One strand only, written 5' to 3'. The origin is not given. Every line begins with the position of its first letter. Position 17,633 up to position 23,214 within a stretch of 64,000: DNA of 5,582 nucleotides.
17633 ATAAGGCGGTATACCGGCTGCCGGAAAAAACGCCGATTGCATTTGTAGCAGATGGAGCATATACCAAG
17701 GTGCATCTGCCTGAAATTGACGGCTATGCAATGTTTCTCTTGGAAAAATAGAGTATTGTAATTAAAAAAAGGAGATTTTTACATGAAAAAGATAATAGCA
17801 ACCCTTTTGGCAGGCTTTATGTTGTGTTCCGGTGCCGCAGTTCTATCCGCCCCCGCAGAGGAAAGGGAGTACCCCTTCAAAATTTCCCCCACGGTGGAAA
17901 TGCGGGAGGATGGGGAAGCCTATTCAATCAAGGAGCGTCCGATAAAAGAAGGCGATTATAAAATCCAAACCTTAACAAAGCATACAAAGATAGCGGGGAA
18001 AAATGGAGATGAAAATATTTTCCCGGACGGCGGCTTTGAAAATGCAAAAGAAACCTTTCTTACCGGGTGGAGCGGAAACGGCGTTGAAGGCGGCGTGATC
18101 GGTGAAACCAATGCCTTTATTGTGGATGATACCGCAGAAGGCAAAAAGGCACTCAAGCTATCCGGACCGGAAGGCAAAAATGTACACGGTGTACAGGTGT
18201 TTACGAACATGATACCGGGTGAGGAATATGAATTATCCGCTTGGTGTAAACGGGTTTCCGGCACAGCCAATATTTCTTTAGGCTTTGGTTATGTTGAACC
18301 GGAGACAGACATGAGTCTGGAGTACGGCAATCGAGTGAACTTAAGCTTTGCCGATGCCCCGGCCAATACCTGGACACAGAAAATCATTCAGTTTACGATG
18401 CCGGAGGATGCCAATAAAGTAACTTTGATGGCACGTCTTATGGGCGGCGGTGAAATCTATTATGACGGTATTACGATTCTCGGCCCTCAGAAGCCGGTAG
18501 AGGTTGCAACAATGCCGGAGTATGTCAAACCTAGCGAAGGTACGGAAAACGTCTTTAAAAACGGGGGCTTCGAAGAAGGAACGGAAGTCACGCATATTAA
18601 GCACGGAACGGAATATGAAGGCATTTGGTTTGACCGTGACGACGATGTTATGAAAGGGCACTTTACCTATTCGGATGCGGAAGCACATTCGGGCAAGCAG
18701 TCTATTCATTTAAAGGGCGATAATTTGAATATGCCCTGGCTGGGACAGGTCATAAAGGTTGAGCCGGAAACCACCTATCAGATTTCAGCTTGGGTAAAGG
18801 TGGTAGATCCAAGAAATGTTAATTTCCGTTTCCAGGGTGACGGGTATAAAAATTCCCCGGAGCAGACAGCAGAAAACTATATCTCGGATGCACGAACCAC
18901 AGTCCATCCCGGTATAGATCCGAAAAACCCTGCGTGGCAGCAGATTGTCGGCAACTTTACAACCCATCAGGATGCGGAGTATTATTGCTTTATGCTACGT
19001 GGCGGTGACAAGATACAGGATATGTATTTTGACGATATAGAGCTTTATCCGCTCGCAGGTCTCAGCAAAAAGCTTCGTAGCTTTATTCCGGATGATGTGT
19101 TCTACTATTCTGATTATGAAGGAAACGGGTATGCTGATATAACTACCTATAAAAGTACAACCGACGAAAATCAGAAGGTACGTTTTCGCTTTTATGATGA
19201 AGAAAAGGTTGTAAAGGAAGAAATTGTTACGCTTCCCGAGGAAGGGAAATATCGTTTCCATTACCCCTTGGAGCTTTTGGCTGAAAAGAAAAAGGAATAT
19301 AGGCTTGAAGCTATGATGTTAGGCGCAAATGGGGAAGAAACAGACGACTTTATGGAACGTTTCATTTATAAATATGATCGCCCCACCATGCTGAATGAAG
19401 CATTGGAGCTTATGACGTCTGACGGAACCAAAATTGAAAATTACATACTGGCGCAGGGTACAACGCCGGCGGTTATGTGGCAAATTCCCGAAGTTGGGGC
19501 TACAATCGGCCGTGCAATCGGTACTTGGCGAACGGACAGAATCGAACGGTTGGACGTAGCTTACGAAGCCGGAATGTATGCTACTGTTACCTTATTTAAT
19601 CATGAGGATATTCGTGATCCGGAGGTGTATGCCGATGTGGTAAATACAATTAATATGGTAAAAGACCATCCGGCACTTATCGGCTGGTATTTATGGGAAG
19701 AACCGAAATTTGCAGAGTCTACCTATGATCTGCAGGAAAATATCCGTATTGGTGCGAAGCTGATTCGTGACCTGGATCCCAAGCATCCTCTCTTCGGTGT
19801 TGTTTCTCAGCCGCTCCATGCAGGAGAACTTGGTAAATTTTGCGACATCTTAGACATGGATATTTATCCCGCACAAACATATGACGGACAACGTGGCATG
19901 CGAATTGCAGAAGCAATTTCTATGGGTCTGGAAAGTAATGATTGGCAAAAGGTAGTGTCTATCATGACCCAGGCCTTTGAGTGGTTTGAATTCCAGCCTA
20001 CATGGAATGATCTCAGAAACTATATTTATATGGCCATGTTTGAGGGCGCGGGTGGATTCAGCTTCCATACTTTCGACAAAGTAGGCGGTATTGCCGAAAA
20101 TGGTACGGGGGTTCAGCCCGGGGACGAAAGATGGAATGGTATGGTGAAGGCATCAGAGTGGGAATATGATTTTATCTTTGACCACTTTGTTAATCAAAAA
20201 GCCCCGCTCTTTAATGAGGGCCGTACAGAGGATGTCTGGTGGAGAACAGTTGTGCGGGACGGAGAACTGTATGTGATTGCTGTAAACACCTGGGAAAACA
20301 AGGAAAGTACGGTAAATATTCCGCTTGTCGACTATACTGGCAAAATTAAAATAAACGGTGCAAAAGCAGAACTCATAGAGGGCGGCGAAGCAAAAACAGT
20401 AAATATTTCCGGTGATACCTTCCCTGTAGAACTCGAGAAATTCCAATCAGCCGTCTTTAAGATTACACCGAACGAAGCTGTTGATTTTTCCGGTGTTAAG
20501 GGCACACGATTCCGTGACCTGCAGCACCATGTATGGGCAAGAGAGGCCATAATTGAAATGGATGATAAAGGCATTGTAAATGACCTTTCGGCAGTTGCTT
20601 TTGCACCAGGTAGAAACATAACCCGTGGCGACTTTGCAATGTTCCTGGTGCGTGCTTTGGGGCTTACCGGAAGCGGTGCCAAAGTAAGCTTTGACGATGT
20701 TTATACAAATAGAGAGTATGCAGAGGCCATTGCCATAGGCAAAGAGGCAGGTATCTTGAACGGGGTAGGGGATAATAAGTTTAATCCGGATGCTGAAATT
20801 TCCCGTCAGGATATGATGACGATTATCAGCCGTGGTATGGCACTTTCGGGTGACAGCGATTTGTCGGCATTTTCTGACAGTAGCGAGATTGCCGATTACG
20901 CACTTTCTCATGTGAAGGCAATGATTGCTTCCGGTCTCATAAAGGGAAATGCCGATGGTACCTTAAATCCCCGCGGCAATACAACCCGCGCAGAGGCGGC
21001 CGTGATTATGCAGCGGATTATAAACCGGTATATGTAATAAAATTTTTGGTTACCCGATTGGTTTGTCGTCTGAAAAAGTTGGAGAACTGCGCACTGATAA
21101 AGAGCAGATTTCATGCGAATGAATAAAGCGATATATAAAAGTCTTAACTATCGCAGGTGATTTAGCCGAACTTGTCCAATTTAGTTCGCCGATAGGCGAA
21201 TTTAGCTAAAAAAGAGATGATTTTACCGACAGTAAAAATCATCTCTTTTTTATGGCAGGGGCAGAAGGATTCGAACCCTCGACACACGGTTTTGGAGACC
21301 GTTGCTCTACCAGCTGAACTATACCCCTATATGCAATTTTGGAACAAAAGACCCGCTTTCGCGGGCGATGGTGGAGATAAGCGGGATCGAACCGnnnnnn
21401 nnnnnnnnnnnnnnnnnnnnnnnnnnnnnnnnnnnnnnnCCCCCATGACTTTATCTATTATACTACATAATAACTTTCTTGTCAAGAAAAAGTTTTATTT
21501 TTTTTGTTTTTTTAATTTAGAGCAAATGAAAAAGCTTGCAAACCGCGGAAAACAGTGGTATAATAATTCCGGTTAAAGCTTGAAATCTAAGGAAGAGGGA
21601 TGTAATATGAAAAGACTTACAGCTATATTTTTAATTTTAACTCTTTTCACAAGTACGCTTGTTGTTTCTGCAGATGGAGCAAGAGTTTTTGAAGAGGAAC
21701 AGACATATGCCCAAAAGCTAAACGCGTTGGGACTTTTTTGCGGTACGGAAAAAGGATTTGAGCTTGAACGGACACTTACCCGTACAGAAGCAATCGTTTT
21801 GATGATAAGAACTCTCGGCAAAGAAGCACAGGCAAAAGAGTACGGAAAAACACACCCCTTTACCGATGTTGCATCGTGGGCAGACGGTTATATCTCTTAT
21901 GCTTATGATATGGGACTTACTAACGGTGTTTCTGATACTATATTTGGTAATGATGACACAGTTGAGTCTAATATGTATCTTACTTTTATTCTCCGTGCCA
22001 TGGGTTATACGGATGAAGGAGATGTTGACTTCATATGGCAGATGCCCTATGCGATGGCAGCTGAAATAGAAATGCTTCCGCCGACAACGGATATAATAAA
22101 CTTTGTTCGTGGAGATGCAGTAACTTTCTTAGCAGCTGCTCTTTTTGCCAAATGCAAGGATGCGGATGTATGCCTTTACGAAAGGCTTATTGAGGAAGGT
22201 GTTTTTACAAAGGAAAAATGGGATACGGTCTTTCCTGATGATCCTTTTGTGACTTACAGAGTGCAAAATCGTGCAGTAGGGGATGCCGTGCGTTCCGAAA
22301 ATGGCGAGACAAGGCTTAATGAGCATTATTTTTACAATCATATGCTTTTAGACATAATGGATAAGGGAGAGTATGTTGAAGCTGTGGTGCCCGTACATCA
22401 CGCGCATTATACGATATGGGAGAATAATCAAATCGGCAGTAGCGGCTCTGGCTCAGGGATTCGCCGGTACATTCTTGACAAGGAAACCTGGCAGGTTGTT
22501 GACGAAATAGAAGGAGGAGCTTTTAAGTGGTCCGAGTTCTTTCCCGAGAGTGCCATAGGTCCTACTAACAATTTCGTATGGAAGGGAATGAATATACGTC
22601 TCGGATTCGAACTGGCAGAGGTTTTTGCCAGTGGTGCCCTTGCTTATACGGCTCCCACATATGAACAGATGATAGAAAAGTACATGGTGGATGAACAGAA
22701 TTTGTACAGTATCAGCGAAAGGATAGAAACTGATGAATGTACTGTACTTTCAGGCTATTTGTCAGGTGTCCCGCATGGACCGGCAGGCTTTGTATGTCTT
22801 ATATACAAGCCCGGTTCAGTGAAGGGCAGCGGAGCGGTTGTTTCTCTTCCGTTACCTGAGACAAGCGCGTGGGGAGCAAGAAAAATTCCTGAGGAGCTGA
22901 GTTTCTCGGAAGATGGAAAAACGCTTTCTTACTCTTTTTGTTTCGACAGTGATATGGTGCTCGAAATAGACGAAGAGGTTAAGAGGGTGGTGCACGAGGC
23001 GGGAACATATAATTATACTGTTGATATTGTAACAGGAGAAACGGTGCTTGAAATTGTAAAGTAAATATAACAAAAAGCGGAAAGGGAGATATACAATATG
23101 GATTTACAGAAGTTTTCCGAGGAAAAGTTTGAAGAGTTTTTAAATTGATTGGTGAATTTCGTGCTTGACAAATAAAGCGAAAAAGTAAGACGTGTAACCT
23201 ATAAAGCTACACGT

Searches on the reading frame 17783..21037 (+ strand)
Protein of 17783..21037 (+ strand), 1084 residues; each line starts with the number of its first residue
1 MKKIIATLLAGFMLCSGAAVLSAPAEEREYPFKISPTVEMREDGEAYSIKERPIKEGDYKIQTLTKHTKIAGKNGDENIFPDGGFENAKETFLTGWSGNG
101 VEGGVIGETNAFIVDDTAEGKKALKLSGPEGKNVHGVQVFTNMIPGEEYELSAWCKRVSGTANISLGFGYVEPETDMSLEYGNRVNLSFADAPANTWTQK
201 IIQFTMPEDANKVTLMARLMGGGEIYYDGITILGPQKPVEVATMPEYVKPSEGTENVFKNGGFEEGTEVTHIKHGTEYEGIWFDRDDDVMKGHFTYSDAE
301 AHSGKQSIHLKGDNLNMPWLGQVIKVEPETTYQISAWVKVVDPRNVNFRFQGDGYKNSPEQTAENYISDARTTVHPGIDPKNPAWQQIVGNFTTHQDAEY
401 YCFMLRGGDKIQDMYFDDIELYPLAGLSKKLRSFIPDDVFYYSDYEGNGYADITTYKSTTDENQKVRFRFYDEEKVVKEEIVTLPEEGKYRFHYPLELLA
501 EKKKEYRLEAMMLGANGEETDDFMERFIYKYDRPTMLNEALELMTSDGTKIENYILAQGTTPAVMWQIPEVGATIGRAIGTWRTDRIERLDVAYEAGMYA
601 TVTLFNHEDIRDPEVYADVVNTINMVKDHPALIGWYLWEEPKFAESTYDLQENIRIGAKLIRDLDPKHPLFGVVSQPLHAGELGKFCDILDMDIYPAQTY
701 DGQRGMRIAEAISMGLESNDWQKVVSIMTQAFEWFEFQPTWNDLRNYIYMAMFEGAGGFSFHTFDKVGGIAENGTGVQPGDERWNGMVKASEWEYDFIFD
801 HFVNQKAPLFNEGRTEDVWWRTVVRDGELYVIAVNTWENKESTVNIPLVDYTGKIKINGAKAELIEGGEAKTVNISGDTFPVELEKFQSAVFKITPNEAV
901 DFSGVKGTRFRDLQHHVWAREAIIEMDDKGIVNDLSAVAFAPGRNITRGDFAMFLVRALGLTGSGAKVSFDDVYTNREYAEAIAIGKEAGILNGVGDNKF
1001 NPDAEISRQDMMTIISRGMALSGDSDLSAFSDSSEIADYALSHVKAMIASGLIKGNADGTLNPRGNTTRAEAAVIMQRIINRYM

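Call 4: search_protein_families(library=pfam, proteins=[window:17783-21037:+], max_evalue=0.1)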
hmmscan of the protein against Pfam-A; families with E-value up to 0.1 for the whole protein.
window:17783-21037:+ (1084 aa): 3 families
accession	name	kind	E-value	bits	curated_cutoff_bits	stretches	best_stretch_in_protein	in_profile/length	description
PF00395.25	SLH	-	2.7e-29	101.3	20.8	3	1030-1073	2-44/44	S-layer homology domain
PF02018.23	CBM_4_9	-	7.5e-22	78.6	25.9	2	78-216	2-128/136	Carbohydrate binding domain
PF00630.25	Filamin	-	0.096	14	26.9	0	97-135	10-53/93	Filamin/ABP280 repeat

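Call 5: search_protein_families(library=ncbifam, proteins=[window:17783-21037:+], max_evalue=0.1)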
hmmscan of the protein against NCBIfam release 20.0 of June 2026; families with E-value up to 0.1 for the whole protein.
window:17783-21037:+ (1084 aa): 3 families
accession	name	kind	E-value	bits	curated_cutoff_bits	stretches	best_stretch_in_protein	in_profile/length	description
NF033190.2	inl_like_NEAT_1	exception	1.9e-13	49.6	1275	1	908-1075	580-747/754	NEAT domain-containing leucine-rich repeat protein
NF048003.1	GTA_spike_fiber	domain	1.4e-07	32.2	36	1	121-236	40-160/182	phage head spike fiber domain-containing protein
NF033675.1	NTTRR-F1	subfamily_domain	0.0076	16.4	70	0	299-338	29-67/155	NTTRR-F1 domain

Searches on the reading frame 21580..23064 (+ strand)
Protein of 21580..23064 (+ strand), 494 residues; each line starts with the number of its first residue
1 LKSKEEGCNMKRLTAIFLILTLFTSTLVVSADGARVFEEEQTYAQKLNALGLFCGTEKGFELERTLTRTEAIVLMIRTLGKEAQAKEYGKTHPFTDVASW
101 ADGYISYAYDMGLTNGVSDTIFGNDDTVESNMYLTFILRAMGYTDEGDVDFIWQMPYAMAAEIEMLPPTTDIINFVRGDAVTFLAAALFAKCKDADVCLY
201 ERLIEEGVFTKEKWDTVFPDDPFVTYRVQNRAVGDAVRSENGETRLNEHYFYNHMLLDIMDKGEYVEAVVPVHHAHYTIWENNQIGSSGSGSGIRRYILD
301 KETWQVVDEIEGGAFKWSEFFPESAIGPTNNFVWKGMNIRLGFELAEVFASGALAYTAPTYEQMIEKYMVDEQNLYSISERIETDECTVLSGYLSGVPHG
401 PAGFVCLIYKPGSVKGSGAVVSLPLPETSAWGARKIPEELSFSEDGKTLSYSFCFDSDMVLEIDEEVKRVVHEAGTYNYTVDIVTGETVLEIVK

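Call 13: search_protein_families(library=pfam, proteins=[window:21580-23064:+], max_evalue=0.001)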
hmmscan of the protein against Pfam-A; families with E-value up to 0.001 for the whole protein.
window:21580-23064:+ (494 aa): 1 family
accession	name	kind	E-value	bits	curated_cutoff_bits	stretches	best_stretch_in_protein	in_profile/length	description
PF00395.25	SLH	-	1.1e-05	25.7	20.8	0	93-123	1-33/44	S-layer homology domain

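Call 57: search_protein_families(library=ncbifam, proteins=[window:21580-23064:+], max_evalue=0.01)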
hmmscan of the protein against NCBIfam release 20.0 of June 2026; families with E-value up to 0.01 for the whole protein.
window:21580-23064:+ (494 aa): 0 families
